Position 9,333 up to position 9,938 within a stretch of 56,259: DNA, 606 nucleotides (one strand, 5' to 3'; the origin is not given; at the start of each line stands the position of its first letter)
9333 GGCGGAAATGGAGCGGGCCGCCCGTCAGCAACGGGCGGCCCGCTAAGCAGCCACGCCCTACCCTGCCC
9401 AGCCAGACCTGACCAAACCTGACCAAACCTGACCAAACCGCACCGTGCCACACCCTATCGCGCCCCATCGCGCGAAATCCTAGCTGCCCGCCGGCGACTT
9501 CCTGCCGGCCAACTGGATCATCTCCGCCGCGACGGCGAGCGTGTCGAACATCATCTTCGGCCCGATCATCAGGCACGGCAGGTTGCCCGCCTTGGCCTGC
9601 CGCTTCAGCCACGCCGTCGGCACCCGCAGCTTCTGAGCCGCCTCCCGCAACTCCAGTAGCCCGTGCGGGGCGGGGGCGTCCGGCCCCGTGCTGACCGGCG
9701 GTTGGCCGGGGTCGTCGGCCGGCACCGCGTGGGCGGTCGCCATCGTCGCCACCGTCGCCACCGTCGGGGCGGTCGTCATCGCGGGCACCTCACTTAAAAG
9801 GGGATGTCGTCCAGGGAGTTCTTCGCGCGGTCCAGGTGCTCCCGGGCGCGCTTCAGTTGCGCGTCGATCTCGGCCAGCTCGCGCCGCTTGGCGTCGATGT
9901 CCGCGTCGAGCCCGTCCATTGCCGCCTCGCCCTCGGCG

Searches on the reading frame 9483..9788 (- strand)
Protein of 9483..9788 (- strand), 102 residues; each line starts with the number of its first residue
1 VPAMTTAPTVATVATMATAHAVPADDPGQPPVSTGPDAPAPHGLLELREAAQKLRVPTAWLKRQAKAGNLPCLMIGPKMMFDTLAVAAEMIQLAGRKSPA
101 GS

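Call 35: search_protein_families(library=pfam, alignment_id=A2, max_evalue=0.01)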
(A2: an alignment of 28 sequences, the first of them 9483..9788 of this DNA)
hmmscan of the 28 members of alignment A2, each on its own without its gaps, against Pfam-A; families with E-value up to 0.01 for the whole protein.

A. member 1, window:9483-9788:- (102 aa): 0 families

B. families by the number of members that match (of 28 scanned): 12 families
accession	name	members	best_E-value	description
PF03796.21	DnaB_C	1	1.6e-69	DnaB-like helicase C terminal domain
PF03837.19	RecT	1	3.2e-39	RecT family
PF09588.16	YqaJ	1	6.2e-28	YqaJ-like viral recombinase domain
PF00772.26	DnaB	1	1.3e-17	DnaB-like helicase N terminal domain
PF06356.17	DUF1064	1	9.2e-15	Protein of unknown function (DUF1064)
PF13481.12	AAA_25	1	6.9e-14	AAA domain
PF12728.13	HTH_17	1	4.1e-10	Helix-turn-helix domain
PF00589.27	Phage_integrase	1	6.5e-07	Phage integrase family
PF06745.19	ATPase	1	3.3e-05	KaiC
PF13191.12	AAA_16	1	0.0046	AAA ATPase domain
PF19801.4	DUF6284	1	0.0075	Family of unknown function (DUF6284)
PF09723.15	Zn_ribbon_8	1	0.0076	Zinc ribbon domain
